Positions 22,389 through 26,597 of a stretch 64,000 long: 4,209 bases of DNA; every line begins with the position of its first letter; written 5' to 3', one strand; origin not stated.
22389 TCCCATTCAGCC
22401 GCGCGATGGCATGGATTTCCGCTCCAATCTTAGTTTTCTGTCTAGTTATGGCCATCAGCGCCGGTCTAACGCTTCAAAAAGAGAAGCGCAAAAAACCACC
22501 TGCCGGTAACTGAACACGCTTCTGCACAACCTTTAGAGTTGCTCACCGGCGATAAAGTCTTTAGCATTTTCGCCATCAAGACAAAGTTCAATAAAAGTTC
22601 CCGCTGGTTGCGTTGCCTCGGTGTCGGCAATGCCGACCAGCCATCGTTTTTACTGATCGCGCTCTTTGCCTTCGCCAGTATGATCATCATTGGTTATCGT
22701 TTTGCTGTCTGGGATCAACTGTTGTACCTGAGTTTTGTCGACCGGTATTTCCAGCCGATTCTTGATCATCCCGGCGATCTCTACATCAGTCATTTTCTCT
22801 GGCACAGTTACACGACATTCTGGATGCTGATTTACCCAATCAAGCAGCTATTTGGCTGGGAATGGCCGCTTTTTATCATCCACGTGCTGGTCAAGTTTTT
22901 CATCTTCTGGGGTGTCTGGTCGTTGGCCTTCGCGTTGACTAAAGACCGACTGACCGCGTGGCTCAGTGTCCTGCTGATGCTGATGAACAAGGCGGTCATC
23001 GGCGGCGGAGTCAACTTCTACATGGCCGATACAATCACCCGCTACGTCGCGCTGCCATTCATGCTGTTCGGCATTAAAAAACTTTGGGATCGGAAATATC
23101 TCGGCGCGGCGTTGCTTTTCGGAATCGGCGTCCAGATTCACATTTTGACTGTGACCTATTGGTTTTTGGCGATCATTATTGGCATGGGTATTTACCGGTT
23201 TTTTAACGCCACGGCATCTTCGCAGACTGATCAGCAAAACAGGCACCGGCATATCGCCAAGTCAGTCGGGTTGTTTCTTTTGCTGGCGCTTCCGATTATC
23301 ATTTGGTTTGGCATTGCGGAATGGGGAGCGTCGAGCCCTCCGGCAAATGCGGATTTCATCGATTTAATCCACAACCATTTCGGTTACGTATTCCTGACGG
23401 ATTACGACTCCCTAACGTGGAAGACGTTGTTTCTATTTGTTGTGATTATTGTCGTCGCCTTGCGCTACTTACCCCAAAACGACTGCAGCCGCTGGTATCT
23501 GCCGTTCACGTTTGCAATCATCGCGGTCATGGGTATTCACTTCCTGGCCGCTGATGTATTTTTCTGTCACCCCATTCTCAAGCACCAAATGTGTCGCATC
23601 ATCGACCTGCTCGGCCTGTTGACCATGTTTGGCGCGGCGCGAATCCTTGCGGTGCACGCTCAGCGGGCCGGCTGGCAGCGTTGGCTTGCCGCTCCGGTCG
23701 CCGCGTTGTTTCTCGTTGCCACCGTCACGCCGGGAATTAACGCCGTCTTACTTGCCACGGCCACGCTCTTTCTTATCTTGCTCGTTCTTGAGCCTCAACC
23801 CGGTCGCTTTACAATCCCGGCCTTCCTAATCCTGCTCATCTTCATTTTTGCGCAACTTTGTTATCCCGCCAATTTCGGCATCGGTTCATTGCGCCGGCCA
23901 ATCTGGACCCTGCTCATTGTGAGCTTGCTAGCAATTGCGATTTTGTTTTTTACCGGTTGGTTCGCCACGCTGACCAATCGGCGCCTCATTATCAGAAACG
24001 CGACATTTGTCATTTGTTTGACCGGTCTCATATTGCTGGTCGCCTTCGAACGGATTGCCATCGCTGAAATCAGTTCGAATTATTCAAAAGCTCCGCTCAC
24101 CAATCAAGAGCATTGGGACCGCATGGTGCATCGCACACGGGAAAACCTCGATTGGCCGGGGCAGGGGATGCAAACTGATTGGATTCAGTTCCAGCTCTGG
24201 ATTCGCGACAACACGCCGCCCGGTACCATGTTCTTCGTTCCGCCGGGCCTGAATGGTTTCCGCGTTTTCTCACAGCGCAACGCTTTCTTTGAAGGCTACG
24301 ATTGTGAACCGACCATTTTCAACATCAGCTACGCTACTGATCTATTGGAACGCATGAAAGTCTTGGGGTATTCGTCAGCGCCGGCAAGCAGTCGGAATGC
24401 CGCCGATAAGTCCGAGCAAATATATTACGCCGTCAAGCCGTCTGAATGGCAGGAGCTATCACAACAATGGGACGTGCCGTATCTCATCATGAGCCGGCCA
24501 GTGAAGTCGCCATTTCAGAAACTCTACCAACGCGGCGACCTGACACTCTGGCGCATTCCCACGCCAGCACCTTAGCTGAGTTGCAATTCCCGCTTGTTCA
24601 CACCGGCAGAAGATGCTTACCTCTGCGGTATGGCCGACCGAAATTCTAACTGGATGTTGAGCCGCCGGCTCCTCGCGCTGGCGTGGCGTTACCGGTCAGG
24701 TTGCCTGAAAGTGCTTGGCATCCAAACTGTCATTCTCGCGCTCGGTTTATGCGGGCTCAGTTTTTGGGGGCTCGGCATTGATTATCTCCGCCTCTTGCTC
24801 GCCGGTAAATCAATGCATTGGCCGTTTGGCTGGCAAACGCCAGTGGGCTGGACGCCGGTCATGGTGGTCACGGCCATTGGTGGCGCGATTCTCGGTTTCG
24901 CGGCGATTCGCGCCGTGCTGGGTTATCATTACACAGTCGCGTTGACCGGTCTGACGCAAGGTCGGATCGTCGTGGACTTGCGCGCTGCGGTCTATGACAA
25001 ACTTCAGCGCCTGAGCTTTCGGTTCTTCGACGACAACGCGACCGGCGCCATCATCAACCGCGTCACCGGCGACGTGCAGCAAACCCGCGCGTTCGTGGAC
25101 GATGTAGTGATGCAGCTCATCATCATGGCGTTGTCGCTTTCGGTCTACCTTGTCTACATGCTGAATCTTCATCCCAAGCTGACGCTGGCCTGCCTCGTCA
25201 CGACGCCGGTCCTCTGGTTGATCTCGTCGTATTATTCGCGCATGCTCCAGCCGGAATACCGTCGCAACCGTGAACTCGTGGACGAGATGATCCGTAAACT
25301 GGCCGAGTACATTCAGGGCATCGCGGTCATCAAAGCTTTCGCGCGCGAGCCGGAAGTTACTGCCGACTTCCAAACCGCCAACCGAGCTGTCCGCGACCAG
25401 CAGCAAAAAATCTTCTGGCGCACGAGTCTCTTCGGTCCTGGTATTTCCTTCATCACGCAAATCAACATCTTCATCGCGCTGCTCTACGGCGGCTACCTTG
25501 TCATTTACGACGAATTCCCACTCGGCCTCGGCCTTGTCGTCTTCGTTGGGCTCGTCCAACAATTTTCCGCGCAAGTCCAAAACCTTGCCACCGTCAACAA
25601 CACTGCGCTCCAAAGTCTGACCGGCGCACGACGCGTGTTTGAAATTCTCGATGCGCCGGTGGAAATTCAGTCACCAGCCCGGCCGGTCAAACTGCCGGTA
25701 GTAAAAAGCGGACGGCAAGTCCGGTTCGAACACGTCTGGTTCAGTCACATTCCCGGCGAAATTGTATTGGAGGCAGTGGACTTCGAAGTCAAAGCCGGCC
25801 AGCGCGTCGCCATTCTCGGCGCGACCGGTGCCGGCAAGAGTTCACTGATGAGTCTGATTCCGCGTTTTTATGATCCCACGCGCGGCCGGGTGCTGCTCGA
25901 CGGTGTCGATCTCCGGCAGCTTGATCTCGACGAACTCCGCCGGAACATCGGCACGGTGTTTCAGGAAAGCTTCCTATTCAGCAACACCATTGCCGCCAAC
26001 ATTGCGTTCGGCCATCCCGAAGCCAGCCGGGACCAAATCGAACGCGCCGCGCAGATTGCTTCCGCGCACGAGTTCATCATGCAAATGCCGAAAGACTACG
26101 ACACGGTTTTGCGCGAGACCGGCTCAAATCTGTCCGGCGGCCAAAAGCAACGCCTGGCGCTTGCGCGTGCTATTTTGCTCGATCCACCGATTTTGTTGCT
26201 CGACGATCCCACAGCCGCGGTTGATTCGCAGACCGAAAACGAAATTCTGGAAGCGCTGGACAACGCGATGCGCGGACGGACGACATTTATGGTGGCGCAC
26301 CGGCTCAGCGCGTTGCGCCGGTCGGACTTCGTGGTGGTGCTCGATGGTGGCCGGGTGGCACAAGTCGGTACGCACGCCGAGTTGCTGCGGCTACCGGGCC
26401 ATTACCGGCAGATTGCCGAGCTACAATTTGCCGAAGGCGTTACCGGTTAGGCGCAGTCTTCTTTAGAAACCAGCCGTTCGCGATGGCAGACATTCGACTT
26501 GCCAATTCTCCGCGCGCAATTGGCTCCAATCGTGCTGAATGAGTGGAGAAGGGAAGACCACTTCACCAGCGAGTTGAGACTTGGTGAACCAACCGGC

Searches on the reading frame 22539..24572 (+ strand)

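Call 10: search_protein_families(library=pfam, proteins=[window:22539-24572:+], max_evalue=0.01)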
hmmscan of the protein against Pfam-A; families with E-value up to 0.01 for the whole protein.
window:22539-24572:+ (678 aa): 1 family
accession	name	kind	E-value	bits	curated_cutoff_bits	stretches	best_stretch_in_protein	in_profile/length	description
PF20604.3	DUF6798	-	5.3e-09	36.1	26.9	1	547-584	2-39/61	Domain of unknown function (DUF6798)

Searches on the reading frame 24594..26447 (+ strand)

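Call 10: search_protein_families(library=pfam, proteins=[window:24594-26447:+], max_evalue=0.01)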
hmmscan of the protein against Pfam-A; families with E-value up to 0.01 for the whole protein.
window:24594-26447:+ (618 aa): 5 families
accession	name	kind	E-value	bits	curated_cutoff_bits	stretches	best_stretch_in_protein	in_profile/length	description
PF00664.28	ABC_membrane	-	5.6e-39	134.9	28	1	92-321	40-270/274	ABC transporter transmembrane region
PF00005.33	ABC_tran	-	2.3e-34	119.4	25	1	392-541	1-137/137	ABC transporter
PF02463.25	SMC_N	-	0.00062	19.7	40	0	464-578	135-206/220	RecF/RecN/SMC N terminal domain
PF13304.12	AAA_21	-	0.0007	20.2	27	0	511-566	236-294/304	AAA domain, putative AbiEii toxin, Type IV TA system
PF01935.23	DUF87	-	0.0012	19.4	23.2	1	402-422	23-43/220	Helicase HerA, central domain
